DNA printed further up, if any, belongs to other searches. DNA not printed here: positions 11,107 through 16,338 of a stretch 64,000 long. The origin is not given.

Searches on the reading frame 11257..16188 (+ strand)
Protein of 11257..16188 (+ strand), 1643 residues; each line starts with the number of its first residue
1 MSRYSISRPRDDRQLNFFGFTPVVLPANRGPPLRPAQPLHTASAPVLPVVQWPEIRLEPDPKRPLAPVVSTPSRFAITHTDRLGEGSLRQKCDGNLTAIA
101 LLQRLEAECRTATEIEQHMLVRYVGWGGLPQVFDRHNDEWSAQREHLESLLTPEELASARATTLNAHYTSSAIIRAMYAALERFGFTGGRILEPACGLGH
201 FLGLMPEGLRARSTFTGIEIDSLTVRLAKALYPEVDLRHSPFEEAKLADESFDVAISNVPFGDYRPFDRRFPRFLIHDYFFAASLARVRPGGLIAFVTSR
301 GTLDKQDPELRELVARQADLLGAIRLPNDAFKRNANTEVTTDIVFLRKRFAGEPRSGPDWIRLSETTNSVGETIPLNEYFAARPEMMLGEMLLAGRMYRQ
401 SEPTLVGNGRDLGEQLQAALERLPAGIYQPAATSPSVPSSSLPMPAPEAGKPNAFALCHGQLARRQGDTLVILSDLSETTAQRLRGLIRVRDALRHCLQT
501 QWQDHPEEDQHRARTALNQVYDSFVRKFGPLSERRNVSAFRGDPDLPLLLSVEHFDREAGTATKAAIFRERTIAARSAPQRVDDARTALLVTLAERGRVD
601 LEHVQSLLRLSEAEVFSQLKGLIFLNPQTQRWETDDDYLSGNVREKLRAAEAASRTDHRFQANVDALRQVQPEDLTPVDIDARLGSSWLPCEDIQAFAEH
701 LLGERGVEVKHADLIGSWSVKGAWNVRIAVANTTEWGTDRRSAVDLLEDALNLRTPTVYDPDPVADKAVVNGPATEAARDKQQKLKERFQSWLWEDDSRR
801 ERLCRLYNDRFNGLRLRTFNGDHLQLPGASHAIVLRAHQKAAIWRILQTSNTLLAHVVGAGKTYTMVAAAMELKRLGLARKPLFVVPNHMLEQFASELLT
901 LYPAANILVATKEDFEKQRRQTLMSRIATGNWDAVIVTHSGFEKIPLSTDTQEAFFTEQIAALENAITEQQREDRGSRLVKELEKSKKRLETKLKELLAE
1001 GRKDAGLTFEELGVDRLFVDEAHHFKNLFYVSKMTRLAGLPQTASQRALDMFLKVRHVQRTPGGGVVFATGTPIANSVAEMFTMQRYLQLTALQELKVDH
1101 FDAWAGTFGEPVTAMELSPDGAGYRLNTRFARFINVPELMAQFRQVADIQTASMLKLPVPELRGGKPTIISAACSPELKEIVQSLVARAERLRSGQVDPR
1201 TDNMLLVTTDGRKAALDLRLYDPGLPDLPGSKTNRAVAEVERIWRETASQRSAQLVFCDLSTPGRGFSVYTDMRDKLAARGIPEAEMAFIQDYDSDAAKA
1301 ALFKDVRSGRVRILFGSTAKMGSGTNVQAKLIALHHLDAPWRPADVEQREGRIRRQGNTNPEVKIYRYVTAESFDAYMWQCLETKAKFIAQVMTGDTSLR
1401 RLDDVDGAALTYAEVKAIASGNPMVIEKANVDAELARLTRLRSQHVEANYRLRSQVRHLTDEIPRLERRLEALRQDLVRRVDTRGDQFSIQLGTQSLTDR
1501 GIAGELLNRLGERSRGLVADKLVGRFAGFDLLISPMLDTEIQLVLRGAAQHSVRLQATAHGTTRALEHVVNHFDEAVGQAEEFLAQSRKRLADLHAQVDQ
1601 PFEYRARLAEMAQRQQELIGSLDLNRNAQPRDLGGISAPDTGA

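Call 86: search_protein_families(library=pfam, proteins=[window:11257-16188:+], max_evalue=0.001)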
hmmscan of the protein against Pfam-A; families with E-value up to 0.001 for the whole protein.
window:11257-16188:+ (1643 aa): 7 families
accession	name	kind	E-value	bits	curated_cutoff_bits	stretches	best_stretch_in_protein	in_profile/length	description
PF04851.21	ResIII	-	2.1e-09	37.9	22.5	1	833-1027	2-139/164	Type III restriction enzyme, res subunit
PF00176.29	SNF2-rel_dom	-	1e-07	31.8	24.9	1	821-1027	15-139/290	SNF2-related domain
PF13649.12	Methyltransf_25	-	1.4e-05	26.1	27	1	191-259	1-73/97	Methyltransferase domain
PF08241.18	Methyltransf_11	-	3e-05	25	21.2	1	192-258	1-67/95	Methyltransferase domain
PF13847.12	Methyltransf_31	-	9.1e-05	22.6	27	1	188-258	4-81/145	Methyltransferase domain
PF00270.35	DEAD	-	0.00034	20.8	26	0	837-945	2-108/167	DEAD/DEAH box helicase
PF00271.37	Helicase_C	-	0.00095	19.8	23.5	0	1296-1357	51-110/110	Helicase conserved C-terminal domain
